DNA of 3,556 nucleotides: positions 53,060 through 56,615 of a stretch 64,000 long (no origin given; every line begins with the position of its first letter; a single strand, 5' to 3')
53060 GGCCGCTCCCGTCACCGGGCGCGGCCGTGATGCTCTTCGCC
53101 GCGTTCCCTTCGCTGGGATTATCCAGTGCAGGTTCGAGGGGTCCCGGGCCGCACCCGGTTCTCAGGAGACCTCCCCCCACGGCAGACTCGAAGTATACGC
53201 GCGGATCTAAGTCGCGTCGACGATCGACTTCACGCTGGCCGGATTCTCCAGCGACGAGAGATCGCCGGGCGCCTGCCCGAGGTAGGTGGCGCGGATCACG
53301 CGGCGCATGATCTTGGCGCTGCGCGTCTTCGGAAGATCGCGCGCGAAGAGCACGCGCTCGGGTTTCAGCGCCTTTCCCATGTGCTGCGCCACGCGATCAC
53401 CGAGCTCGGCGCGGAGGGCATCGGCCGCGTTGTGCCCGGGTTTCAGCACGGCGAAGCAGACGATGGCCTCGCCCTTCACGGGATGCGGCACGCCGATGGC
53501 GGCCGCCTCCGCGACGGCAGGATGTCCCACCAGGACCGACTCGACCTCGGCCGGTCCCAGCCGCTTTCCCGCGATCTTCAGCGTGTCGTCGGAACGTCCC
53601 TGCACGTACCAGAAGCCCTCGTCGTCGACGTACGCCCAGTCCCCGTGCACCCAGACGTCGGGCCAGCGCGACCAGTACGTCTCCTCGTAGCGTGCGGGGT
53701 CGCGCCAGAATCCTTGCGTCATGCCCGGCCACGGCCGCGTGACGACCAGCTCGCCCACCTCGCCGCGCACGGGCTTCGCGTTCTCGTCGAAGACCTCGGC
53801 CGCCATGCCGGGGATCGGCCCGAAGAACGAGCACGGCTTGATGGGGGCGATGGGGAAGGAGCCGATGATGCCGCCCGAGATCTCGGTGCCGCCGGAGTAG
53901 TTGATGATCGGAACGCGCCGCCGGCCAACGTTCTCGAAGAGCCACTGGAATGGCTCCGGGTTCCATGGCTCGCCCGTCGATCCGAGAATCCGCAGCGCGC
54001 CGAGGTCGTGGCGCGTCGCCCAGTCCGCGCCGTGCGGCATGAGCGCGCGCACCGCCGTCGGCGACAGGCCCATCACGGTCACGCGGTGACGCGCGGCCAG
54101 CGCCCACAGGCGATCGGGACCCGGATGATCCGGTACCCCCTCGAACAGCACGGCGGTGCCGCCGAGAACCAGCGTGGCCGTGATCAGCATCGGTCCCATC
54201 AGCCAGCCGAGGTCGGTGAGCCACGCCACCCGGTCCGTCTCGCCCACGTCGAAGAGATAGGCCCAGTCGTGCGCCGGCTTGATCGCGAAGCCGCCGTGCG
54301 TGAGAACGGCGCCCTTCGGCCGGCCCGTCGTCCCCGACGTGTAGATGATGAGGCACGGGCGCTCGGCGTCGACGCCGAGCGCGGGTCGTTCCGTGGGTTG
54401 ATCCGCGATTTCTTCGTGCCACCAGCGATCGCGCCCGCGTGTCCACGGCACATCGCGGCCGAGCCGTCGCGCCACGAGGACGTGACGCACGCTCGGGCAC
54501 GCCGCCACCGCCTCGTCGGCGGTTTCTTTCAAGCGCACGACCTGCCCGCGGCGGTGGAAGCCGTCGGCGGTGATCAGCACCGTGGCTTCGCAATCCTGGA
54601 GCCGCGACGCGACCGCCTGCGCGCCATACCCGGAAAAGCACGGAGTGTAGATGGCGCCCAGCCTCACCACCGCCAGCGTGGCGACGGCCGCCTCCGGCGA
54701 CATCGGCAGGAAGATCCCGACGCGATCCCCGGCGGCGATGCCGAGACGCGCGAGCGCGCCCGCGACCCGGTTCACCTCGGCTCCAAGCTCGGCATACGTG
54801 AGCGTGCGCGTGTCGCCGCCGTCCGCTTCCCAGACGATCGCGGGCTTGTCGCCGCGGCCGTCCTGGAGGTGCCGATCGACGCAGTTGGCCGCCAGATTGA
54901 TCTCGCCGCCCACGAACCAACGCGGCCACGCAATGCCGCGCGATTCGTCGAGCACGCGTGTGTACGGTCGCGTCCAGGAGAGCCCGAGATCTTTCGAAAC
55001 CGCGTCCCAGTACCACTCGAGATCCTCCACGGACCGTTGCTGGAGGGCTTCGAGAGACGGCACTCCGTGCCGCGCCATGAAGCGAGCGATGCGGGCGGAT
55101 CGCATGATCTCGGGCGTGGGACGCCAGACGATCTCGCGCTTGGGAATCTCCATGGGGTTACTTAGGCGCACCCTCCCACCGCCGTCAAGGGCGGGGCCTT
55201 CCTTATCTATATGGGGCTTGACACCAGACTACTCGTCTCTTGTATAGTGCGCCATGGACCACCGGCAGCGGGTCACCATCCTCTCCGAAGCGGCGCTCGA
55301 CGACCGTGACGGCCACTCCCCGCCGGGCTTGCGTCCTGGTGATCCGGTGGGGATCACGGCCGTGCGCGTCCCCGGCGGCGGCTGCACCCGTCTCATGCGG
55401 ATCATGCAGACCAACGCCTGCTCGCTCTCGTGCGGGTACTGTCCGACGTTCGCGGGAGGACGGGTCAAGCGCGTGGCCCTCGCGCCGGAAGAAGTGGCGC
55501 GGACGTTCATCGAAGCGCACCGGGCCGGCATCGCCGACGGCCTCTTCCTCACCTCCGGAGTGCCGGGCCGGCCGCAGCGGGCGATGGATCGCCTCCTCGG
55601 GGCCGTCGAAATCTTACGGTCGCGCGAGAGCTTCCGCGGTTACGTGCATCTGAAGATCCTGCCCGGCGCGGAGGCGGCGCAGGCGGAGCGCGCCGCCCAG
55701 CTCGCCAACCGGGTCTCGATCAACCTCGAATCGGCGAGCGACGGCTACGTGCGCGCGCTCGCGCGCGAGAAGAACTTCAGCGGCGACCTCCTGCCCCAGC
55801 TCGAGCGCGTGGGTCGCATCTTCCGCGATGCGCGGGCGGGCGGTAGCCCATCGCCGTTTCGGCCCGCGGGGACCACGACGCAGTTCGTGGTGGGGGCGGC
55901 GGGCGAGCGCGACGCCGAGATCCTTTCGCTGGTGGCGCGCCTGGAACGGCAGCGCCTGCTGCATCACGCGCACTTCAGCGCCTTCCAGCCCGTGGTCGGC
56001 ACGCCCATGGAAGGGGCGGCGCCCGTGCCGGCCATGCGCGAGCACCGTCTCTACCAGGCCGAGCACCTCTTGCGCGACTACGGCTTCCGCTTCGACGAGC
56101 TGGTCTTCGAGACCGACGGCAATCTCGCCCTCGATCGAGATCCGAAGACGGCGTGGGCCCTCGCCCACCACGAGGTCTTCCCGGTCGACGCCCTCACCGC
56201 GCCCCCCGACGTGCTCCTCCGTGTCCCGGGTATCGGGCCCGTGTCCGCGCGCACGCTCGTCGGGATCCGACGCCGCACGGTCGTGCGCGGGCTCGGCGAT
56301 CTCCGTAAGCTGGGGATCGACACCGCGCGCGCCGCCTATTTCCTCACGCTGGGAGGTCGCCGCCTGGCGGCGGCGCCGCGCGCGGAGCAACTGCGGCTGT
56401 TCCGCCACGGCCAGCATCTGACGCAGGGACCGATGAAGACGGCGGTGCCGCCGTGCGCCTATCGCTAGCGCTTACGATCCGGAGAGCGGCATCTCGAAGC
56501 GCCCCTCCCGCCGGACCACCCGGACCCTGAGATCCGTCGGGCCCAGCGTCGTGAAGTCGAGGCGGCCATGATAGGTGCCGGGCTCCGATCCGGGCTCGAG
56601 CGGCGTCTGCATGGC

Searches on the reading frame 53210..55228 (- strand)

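Call 75: search_protein_families(library=pfam, proteins=[window:53210-55228:-], max_evalue=0.0001)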
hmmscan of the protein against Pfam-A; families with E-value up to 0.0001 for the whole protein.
window:53210-55228:- (673 aa): 3 families
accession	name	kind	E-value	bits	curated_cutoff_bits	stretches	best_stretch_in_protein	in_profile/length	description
PF00501.34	AMP-binding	-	3.2e-77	260.4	29.9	1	124-508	7-384/384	AMP-binding enzyme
PF13193.12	AMP-binding_C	-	1.6e-24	87.1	24.5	1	561-639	1-76/76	AMP-binding enzyme C-terminal domain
PF16177.11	ACAS_N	-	3.1e-17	62.5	27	1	60-116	2-55/55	Acetyl-coenzyme A synthetase N-terminus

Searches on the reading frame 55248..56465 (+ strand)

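Call 75: search_protein_families(library=pfam, proteins=[window:55248-56465:+], max_evalue=0.0001)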
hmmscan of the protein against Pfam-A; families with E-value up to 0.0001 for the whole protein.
window:55248-56465:+ (406 aa): 1 family
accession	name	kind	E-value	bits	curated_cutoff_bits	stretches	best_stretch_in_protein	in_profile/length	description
PF04055.27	Radical_SAM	-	3.5e-10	40.7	29.5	1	55-229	4-163/166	Radical SAM superfamily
